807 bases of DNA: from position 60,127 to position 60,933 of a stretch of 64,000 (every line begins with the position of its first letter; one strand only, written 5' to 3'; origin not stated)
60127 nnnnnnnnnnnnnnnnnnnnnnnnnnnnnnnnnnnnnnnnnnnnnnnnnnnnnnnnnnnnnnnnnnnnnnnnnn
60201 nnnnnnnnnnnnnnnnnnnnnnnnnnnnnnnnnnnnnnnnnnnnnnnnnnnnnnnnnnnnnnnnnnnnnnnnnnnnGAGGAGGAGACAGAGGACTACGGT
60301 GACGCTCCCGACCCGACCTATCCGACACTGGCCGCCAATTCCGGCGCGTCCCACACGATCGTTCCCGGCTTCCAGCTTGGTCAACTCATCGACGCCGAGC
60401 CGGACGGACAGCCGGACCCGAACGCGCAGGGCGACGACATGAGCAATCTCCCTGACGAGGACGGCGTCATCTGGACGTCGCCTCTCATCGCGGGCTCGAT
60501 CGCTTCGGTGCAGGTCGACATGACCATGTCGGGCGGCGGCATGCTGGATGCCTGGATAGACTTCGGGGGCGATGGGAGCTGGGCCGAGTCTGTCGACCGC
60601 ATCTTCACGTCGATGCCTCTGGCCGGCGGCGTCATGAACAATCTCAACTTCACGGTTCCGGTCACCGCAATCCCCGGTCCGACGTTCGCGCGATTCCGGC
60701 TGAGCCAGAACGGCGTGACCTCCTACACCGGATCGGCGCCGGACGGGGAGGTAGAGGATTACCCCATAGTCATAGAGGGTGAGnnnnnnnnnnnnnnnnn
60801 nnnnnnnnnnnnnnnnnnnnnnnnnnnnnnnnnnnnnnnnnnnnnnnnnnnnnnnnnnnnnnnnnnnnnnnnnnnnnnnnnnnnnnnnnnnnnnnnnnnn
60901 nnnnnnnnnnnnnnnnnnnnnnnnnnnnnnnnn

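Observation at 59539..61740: Internal tandem duplication of an undescribed ~230-aa domain around a GEVED-motif module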

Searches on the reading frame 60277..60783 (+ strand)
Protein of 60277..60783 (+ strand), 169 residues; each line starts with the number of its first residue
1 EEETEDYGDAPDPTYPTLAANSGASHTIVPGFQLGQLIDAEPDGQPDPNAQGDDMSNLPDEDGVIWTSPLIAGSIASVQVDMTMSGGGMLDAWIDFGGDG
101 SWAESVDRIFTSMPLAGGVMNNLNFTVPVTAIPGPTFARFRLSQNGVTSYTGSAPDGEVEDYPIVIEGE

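Call 50: predict_structure(alignment_id=A2)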
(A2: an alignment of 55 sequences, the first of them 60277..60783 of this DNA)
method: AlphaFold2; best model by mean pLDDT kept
length: 169 residues; sequences in the alignment: 55
mean_pLDDT: 93.2   pTM: 0.90
mean pLDDT of the five models: 93.2, 92.7, 90.1, 89.2, 82.0
residues with pLDDT >= 90: 142; 70-90: 22; 50-70: 4; < 50: 1
segments of 3 or more residues with pLDDT < 50: none
pLDDT, mean of each block of 10 residues (from residue 1): 83 92 94 90 90 73 93 98 96 98 97 98 98 98 96 96 94
secondary structure, 60 per line:
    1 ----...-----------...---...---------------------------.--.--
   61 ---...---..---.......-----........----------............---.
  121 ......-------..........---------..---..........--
elements in order: E5-7 E25-27 E64-66 E75-81 E87-94 E108-116 E120-126 E134-143 E158-167
